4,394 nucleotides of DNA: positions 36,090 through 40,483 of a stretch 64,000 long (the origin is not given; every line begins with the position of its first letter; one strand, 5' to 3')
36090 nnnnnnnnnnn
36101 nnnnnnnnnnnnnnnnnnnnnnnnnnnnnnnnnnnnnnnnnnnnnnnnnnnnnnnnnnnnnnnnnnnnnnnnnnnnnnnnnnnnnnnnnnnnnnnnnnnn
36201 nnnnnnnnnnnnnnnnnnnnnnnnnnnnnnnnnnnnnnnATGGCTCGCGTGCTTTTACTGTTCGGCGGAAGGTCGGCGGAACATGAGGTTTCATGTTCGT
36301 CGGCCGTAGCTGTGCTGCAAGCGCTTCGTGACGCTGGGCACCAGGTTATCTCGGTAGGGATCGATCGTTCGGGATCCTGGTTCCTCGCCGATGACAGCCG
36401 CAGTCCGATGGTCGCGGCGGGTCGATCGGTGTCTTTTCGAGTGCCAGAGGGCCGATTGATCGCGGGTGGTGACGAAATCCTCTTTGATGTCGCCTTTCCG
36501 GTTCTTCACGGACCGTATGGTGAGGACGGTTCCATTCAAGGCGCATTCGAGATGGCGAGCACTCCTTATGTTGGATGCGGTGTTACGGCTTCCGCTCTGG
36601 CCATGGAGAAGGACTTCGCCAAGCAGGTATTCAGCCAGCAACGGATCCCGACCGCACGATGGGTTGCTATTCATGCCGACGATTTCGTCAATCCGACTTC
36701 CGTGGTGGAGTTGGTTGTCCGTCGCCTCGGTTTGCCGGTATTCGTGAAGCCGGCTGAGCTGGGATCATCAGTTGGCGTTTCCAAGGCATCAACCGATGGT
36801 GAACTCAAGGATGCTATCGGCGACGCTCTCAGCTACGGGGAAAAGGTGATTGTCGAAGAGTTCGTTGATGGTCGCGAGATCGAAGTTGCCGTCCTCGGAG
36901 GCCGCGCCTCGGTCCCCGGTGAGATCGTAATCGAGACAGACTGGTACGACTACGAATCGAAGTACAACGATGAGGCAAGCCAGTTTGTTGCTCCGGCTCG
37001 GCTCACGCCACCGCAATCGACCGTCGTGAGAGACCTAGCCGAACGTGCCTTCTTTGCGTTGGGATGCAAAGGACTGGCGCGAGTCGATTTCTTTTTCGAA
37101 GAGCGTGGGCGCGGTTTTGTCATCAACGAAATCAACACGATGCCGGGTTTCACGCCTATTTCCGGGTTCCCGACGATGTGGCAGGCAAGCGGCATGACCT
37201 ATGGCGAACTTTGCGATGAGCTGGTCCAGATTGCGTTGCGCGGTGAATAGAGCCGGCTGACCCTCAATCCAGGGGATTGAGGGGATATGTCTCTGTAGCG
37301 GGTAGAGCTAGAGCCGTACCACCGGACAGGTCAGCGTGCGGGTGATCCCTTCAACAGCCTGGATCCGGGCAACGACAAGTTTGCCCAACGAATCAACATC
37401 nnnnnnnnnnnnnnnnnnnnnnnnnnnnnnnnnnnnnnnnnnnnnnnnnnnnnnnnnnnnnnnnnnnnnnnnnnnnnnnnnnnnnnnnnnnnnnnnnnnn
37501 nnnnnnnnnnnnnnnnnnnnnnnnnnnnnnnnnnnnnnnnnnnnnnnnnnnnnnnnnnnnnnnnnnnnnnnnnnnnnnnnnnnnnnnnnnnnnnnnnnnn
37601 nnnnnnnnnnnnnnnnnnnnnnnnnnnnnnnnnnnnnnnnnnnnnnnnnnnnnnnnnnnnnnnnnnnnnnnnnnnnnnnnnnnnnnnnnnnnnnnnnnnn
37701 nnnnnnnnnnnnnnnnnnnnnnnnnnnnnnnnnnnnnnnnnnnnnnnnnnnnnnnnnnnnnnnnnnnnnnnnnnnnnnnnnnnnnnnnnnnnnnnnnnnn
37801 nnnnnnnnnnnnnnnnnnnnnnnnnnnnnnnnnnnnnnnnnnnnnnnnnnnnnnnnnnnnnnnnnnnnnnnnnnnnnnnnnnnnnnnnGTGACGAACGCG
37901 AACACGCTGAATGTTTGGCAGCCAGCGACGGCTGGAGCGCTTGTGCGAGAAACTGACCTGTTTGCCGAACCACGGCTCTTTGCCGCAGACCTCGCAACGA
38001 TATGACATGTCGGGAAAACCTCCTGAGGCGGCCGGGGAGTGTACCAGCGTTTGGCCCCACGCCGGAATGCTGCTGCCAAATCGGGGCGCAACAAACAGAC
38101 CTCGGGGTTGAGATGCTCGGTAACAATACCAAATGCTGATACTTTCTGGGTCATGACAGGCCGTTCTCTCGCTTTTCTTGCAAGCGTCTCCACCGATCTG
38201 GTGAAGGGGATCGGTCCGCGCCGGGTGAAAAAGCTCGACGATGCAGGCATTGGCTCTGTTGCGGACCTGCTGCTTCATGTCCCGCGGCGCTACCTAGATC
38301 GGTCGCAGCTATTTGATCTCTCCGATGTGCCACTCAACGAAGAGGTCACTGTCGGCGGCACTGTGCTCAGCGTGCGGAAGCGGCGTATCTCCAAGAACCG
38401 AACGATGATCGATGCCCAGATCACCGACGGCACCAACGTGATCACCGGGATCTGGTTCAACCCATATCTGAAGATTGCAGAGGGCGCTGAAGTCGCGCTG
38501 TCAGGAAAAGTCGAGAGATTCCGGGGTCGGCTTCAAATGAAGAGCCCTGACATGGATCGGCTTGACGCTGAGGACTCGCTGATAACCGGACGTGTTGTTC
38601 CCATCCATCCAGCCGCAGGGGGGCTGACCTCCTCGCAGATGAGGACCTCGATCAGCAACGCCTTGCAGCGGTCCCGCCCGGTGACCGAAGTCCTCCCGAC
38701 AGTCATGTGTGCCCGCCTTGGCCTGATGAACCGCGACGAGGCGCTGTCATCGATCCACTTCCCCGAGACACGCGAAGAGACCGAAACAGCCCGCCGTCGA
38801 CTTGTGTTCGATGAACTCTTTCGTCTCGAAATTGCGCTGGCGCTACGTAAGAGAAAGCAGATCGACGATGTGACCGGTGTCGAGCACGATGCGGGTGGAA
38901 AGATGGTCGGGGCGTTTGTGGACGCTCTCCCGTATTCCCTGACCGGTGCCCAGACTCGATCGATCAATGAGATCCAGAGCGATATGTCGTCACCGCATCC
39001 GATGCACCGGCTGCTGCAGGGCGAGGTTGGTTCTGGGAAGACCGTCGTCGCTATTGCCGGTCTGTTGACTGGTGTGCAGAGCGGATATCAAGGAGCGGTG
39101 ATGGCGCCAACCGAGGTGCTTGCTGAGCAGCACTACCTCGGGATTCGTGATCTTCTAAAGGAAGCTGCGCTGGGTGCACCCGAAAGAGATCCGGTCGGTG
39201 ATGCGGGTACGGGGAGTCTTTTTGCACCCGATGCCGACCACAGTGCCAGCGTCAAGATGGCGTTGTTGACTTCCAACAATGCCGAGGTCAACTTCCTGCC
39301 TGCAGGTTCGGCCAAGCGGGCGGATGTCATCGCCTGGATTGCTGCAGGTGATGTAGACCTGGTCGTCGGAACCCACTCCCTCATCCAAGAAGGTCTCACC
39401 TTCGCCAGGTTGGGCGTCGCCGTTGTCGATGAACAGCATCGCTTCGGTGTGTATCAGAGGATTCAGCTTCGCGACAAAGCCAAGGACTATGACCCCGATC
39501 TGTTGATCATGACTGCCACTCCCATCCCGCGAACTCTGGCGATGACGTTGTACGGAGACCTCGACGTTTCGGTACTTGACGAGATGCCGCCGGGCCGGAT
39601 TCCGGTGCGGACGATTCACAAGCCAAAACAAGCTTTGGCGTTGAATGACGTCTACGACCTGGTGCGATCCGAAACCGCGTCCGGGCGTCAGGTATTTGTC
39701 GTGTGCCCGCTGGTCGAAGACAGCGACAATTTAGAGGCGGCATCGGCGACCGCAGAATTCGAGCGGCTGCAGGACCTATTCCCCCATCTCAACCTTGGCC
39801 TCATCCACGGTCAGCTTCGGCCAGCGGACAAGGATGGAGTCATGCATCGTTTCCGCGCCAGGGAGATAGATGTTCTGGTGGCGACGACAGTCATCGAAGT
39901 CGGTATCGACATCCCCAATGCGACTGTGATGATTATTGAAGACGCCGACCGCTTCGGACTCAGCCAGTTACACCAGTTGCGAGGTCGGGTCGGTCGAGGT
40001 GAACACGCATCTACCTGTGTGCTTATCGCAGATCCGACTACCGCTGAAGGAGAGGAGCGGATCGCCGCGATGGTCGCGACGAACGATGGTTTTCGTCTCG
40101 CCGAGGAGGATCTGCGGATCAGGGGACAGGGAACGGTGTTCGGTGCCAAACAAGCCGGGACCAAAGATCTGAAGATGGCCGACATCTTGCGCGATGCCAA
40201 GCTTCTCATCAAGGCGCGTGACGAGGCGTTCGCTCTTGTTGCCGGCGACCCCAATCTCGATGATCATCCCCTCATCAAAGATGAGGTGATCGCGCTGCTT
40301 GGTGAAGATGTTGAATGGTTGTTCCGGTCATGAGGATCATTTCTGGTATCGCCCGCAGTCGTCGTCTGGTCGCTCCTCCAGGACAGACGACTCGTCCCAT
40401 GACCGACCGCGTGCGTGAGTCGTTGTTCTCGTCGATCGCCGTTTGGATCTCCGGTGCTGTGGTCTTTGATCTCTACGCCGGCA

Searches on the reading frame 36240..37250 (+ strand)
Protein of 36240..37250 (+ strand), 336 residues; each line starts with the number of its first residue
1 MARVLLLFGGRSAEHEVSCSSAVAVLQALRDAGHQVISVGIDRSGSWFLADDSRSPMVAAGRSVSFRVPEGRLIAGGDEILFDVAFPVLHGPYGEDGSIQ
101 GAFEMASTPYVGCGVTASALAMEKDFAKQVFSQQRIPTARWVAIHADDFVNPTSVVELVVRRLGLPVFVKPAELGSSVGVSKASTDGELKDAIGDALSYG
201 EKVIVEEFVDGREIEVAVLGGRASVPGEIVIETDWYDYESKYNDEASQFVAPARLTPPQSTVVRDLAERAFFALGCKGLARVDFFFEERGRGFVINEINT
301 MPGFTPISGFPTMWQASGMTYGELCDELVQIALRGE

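Call 67: search_protein_families(library=pfam, proteins=[window:36240-37250:+], max_evalue=0.00001)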
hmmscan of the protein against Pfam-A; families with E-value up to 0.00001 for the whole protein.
window:36240-37250:+ (336 aa): 5 families
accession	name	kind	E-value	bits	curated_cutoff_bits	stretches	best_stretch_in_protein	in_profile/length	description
PF07478.18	Dala_Dala_lig_C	-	4.4e-65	219.5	24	1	131-330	2-204/204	D-ala D-ala ligase C-terminus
PF01820.27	Dala_Dala_lig_N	-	9.5e-31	107.3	34.6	1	3-113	1-121/121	D-ala D-ala ligase N-terminus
PF02222.28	ATP-grasp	-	1.5e-11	44.7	27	1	130-299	2-160/179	ATP-grasp domain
PF01071.24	GARS_A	-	4.2e-08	33.7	27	1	123-219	2-99/194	Phosphoribosylglycinamide synthetase, ATP-grasp (A) domain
PF02786.22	CPSase_L_D2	-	1.6e-07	31.5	19.8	1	158-300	32-178/211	Carbamoyl-phosphate synthase L chain, ATP binding domain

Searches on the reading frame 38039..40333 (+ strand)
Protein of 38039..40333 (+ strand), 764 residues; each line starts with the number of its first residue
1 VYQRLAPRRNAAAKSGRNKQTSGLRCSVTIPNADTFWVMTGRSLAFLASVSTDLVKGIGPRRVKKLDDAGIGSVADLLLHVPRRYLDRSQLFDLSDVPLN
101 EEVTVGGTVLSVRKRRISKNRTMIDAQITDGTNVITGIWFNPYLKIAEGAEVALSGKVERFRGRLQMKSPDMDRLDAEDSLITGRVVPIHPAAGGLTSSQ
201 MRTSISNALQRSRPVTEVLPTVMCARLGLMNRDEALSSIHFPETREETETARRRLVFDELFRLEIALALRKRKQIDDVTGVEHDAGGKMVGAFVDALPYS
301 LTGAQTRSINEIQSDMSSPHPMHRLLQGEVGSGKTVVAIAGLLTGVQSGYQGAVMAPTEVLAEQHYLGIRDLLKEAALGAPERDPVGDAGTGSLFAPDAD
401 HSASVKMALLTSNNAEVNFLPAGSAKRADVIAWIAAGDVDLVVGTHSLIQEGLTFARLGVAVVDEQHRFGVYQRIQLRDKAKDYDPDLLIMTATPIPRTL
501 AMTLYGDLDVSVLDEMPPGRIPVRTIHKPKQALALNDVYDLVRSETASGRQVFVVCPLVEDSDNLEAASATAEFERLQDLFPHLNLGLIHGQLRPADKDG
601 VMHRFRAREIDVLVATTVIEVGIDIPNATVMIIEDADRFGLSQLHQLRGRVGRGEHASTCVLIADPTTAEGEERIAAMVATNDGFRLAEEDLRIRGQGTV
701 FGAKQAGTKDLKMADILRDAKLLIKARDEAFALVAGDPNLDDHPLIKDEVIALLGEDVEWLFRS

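Call 67: search_protein_families(library=pfam, proteins=[window:38039-40333:+], max_evalue=0.00001)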
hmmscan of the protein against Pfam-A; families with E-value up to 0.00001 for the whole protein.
window:38039-40333:+ (764 aa): 6 families
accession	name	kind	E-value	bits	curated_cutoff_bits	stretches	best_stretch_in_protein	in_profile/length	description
PF00271.37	Helicase_C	-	5.2e-22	78.6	23.5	1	537-653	5-108/110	Helicase conserved C-terminal domain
PF17191.10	RecG_wedge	-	1.2e-20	74.1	23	1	55-209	5-159/162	RecG wedge domain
PF00270.35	DEAD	-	1.3e-16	61.3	26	1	304-376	3-72/167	DEAD/DEAH box helicase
PF19833.4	RecG_dom3_C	-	1.6e-13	51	26.8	1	681-742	1-63/87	ATP-dependent DNA helicase RecG, domain 3, C-terminal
PF01336.31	tRNA_anti-codon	-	1.6e-06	28.4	27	1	103-172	1-72/75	OB-fold nucleic acid binding domain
PF04851.21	ResIII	-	7.3e-06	26.4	22.5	0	301-495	4-162/164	Type III restriction enzyme, res subunit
